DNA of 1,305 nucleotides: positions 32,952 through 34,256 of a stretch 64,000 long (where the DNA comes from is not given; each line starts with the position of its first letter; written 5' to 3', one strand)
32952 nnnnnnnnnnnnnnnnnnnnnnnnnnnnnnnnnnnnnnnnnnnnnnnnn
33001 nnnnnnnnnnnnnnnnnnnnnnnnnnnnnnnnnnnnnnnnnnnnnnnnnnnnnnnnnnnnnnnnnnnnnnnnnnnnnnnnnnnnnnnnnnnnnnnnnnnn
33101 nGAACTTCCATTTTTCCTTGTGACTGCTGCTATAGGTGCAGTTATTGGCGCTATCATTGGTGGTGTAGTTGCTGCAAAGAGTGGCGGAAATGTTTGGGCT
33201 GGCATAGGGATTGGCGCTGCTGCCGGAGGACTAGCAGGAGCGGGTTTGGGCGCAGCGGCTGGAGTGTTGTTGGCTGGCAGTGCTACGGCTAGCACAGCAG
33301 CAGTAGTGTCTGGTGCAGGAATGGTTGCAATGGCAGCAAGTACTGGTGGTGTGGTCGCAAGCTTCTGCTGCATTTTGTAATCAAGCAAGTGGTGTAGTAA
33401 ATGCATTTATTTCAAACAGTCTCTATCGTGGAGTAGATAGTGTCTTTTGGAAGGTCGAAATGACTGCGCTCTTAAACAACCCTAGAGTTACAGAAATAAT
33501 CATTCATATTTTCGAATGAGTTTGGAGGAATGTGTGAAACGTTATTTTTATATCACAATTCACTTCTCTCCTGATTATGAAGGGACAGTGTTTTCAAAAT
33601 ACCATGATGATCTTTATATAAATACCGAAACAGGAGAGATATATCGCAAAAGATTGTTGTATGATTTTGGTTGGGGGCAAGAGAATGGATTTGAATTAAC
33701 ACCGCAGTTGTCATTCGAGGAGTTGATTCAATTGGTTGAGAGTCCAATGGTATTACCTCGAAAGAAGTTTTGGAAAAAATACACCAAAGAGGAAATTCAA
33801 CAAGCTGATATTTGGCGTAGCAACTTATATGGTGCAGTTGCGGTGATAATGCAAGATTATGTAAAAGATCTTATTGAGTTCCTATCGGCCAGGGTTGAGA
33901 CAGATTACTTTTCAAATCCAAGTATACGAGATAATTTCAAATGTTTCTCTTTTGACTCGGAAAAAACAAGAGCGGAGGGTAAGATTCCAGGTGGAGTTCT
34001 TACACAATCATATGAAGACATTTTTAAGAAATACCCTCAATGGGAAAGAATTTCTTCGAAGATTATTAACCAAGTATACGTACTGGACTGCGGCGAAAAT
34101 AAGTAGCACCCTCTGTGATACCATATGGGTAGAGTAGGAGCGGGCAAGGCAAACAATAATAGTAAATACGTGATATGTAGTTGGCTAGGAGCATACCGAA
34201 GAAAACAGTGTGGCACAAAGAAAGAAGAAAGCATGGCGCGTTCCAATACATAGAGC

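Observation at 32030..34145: Orphan 5'-truncated RHS C-terminal fragment with glycine-zipper toxin tip and immunity-like gene, bracketed by ~57-nt direct repeats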

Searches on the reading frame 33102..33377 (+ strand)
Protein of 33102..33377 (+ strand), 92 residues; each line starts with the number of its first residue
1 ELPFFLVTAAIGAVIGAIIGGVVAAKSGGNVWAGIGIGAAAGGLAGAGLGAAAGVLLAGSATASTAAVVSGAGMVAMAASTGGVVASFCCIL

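Call 89: search_protein_families(library=pfam, proteins=[window:33102-33377:+], max_evalue=10)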
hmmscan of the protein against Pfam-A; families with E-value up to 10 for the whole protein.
seq(92 aa): 3 families
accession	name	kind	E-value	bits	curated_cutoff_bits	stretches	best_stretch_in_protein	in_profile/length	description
PF05433.20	Rick_17kDa_Anti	-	0.0042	17.4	24.2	1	11-47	1-40/43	Glycine zipper 2TM domain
PF13441.11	Gly-zipper_YMGG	-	0.021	15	28.9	1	9-50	3-43/45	YMGG-like Gly-zipper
PF12698.13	ABC2_membrane_3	-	1.7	8.1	31.6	1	5-84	211-290/347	ABC-2 family transporter protein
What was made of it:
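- On Glycine-zipper membrane-depolarising toxins: PF05433 scores 17.4 bits, below the cutoff of 24.2 (call 89).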

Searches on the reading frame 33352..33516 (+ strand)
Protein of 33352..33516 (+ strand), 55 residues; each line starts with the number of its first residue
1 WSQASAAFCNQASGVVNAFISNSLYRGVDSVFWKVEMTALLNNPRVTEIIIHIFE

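Call 89: search_protein_families(library=pfam, proteins=[window:33352-33516:+], max_evalue=10)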
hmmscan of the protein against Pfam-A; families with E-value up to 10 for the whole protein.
window:33352-33516:+ (55 aa): 1 family
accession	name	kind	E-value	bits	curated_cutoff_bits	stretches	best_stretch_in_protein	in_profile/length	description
PF02267.23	Rib_hydrolayse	-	0.0002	21.3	25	1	1-53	134-187/241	ADP-ribosyl cyclase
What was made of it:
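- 33352..33519 (+): Surviving last 55 codons plus TGA of the ADP-ribosyl-cyclase (Tox-ARC) toxin domain, in the +1 frame relative to the RHS ORF. PF02267 E 2e-4, 21.3 bits, below the cutoff of 25 (call 89).
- On Tox-ARC / bacterial ADP-ribosyl cyclase NADase toxin: The window's 55-aa remnant scores 21.3 bits, below the cutoff (call 89).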

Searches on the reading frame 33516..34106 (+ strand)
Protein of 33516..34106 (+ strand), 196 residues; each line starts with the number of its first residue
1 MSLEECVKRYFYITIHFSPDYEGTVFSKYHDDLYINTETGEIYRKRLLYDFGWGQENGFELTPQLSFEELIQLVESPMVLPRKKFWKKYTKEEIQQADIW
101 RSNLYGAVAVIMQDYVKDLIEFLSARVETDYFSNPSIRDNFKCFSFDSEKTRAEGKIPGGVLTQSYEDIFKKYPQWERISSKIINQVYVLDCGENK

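Call 6: search_protein_families(library=pfam, proteins=[window:33516-34106:+], max_evalue=0.01)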
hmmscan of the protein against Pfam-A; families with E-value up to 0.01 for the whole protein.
window:33516-34106:+ (196 aa): 0 families

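Call 31: find_related_loci(query=window:33516-34106:+, collection=genome_contigs, flank=10000)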
Query window:33516-34106:+ (196 aa) in genome_contigs; peptide patterns used: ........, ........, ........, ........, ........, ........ (x = any residue, [..] = any of these).
133 stretches matched a pattern; 16 encode a relative of the query (tblastn E <= 1e-3); 16 distinct loci.
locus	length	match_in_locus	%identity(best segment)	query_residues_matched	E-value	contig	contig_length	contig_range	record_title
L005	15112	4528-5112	84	1-195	7e-111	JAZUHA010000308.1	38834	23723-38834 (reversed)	MAG: Acutalibacteraceae bacterium isolate T1900045280_TH20190050.MAGScoT_cleanbin_000015 SGB_5939_k141_2397028, whole ge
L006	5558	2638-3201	85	1-188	2e-110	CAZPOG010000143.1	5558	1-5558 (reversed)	MAG TPA_asm: uncultured Ruminococcus sp. isolate SRP278969_co2_684 genome assembly, contig: NODE_22150_length_5558_cov_7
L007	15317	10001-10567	85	1-189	6e-110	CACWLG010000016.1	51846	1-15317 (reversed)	MAG: Ruminococcaceae bacterium isolate RUG10684 genome assembly, contig: RUG10684_asm_16, whole genome shotgun sequence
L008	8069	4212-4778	84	1-189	8e-107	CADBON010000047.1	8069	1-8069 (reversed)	MAG: Ruminococcaceae bacterium isolate RUG14159 genome assembly, contig: RUG14159_asm_47, whole genome shotgun sequence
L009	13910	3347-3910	80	1-188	2e-104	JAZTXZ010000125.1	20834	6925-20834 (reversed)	MAG: Candidatus Avispirillum sp. isolate T1900045328_YK20190017.MAGScoT_cleanbin_000020 SGB_6485_k141_386631, whole geno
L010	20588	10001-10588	76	1-194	3e-103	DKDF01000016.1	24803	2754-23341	MAG TPA_asm: Ruminococcaceae bacterium UBA6855 UBA6855_contig_5149, whole genome shotgun sequence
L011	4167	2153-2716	79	1-188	5e-103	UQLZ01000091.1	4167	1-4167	uncultured Prevotellaceae bacterium isolate UMGS410 genome assembly, contig: NODE_3553_length_4167_cov_4.971790, whole g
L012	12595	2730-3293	79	1-188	6e-102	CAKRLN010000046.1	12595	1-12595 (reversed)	MAG: uncultured Lachnospiraceae bacterium isolate REFINED_METABAT215_TOP10_CONTIGS_1500_ASSEMBLY_K77_MERGED__Hadza_MoBio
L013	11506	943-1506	76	1-188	3e-99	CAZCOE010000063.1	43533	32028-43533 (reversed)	MAG TPA_asm: uncultured Clostridia bacterium isolate SRP330255_co2_268 genome assembly, contig: k141_2975338, whole geno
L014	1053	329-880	79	5-188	2e-108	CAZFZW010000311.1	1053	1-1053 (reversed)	MAG TPA_asm: uncultured Clostridium sp. isolate SRP225648_co1_339 genome assembly, contig: NODE_330642_length_1053_cov_1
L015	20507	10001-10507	83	1-167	6e-95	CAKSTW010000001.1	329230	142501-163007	MAG: uncultured Eubacteriales bacterium isolate REFINED_METABAT215_TOP10_CONTIGS_1500_ASSEMBLY_K77_MERGED__Hadza_MoBio_h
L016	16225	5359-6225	69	7-189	1e-86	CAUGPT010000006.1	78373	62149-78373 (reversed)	MAG TPA_asm: uncultured Eubacteriales bacterium isolate SRR16279955_bin.51_MetaWRAP_v1.3_MAG genome assembly, contig: ER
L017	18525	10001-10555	68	4-188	5e-88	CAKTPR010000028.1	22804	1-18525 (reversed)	MAG: uncultured Oscillospiraceae bacterium isolate REFINED_METABAT215_TOP10_CONTIGS_1500_ASSEMBLY_K77_MERGED__Hadza_MoBi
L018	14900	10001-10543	62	7-188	1e-69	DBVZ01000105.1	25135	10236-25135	MAG TPA_asm: Lachnospiraceae bacterium UBA1251 UBA1251_contig_139840, whole genome shotgun sequence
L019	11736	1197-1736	52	9-188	3e-62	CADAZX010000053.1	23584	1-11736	MAG: uncultured Ruminococcus sp. isolate RUG13779 genome assembly, contig: RUG13779_asm_53, whole genome shotgun sequenc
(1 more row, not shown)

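Call 35: find_encoding_contigs(protein=window:33516-34106:+, flank=6000, max_places=6)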
Protein window:33516-34106:+ (196 aa): no gene with exactly this product is on record in the collection.

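Call 56: search_solved_structures(query=window:33516-34106:+, max_evalue=10)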
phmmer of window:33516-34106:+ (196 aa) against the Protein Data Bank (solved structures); distinct sequences matched with E-value up to 10: 1.
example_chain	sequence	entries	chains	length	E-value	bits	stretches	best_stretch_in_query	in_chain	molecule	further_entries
6p7s_B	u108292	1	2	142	0.61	13.2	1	15-41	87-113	Ephrin-B1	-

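Call 58: search_protein_families(library=ncbifam, proteins=[window:33516-34106:+], max_evalue=0.1)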
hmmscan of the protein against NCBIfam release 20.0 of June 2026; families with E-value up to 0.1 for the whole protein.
window:33516-34106:+ (196 aa): 0 families

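Call 59: search_protein_families(library=pfam, proteins=[window:33516-34106:+, L019:1197-1736:+], max_evalue=10)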
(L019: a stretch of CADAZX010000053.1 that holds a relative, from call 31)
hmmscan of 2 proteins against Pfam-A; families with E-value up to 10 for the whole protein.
window:33516-34106:+ (196 aa): 0 families

L019:1197-1736:+ (180 aa): 0 families

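Call 61: find_homologous_proteins(query=window:33516-34106:+)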
Query window:33516-34106:+ (196 aa): 161 proteins with E <= 0.001 among 213 candidates; the best 120 are listed.
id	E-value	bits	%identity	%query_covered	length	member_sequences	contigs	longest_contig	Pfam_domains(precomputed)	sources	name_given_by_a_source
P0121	8.1e-109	380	88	96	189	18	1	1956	-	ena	-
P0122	1.0e-108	380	86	96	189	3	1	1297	-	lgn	-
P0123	6.4e-108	377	88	96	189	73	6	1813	-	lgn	-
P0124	1.6e-107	376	87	96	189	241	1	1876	-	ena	-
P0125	4.8e-107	374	86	96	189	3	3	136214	-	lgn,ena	-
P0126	1.3e-104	366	84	96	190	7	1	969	-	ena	-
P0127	2.3e-104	365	86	93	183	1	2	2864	-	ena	-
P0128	7.3e-103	361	82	96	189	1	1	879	-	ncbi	-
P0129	7.2e-102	357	86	93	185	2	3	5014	-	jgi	-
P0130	2.4e-101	356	81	96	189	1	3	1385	-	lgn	-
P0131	1.1e-100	353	82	93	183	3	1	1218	-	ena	-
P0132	1.7e-100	353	82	96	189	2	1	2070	-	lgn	-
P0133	4.6e-100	351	82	96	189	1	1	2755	-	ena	-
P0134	1.3e-99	350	84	93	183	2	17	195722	-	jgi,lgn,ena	-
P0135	1.5e-99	350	84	93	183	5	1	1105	-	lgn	-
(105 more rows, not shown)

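Call 68: predict_structure(alignment_id=A5)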
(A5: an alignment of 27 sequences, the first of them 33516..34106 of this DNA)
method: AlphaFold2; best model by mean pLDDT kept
length: 196 residues; sequences in the alignment: 27
mean_pLDDT: 84.9   pTM: 0.85
mean pLDDT of the five models: 84.9, 84.7, 84.3, 83.7, 81.8
residues with pLDDT >= 90: 113; 70-90: 45; 50-70: 27; < 50: 11
segments of 3 or more residues with pLDDT < 50: 1-5, 192-196
pLDDT, mean of each block of 10 residues (from residue 1): 62 65 81 91 87 76 97 88 63 85 93 98 98 94 95 90 93 97 91 39
secondary structure, 60 per line:
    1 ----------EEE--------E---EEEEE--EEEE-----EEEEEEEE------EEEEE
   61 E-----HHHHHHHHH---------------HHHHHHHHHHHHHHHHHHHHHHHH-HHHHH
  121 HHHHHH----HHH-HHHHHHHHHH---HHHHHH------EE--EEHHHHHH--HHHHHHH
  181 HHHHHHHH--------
elements in order: E11-13 E26-30 E33-36 E42-49 E56-61 H67-75 H91-114 H116-126 H135-144 H148-153 H166-171 H174-188
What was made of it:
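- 33516..34106 (+): Immunity gene. ATG 33516 overlaps the toxin TGA (ATGA). The more likely start is GTG 33534, after GGAGGA at 33524-33529. Family homology ends at 34082-34083, and the last 7 codons plus the stop come from motif copy 2. AF2 model pLDDT 84.9 (call 68).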

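Call 71: fold_search(model_id=the predicted structure, library=pdb)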
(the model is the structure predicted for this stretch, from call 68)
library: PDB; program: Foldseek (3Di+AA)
matches with E <= 10: 160; with E <= 0.001: 0
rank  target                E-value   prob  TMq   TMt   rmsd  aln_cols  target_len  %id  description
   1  2id6                  1.1e+00  0.08  0.17  0.17  11.8       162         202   17  Crystal structure of transcriptional regulator (tm1030) at 1.75A resolution (released 2007-08-28)
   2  9rvy_D                1.1e+00  0.02  0.10  0.05  18.2       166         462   13  Egalitarian-BicD in complex with K10 TLS RNA (Structure A) (released 2026-03-25)
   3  8c7t_A                1.8e+00  0.03  0.14  0.11  20.7       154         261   14  Unliganded transcriptional pleiotropic repressor CodY from Enterococcus faecalis (released 2023-06-28)
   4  3kdq_A                2.1e+00  0.02  0.12  0.14  16.6       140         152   14  Crystal structure of a functionally unknown conserved protein from Corynebacterium diphtheriae. (released 2009-11-10)
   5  2rv8_MODEL_1_A        2.1e+00  0.02  0.10  0.14  16.9       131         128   13  Solution Structure of the PhoP DNA-Binding Domain from Mycobacterium tuberculosis (released 2015-08-12)
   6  6kju_A                2.1e+00  0.02  0.13  0.12  17.2       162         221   14  Huge conformation shift of Vibrio cholerae VqmA dimer in the absence of target DNA provides insight into DNA-binding m (released 2019-11-13)
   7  6t9o_A                2.1e+00  0.02  0.12  0.06  18.5       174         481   14  CryoEM structure of human polycystin-2/PKD2 in UDM supplemented with PI(3,5)P2 (released 2019-11-20)
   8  4hnm                  2.3e+00  0.05  0.18  0.10  12.2       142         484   10  Crystal structure of human catenin-beta-like 1 56 kDa fragment (released 2013-07-31)
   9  5mu3_B                2.3e+00  0.04  0.14  0.16  13.2       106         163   13  Crystal structure of Ctf19-Mcm21 kinetochore assembly bound with Ctf19-Mcm21 binding motif of central kinetochore subu (released 2017-11-01)
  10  3jcg_A                2.3e+00  0.03  0.17  0.12  19.1       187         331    9  Cryo-EM structure of the magnesium channel CorA in the magnesium-free, asymmetric open state I (released 2016-02-17)
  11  4f7r_A                2.4e+00  0.04  0.17  0.15  12.5       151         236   10  Crystal structure of 14-3-3 protein from Giardia intestinalis (released 2013-05-22)
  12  5mu3_E                2.5e+00  0.04  0.14  0.16  13.2       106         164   12  Crystal structure of Ctf19-Mcm21 kinetochore assembly bound with Ctf19-Mcm21 binding motif of central kinetochore subu (released 2017-11-01)
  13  9hcj_B0               2.7e+00  0.03  0.17  0.03  16.5       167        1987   13  D. discoideum nuclear pore complex (released 2024-12-25)
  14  2r6g_F                2.7e+00  0.01  0.12  0.06  25.1       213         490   12  The Crystal Structure of the E. coli Maltose Transporter (released 2007-11-27)
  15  3puy_F                2.8e+00  0.01  0.12  0.05  25.9       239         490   14  Crystal Structure of an outward-facing MBP-Maltose transporter complex bound to AMP-PNP after crystal soaking of the p (released 2011-05-18)
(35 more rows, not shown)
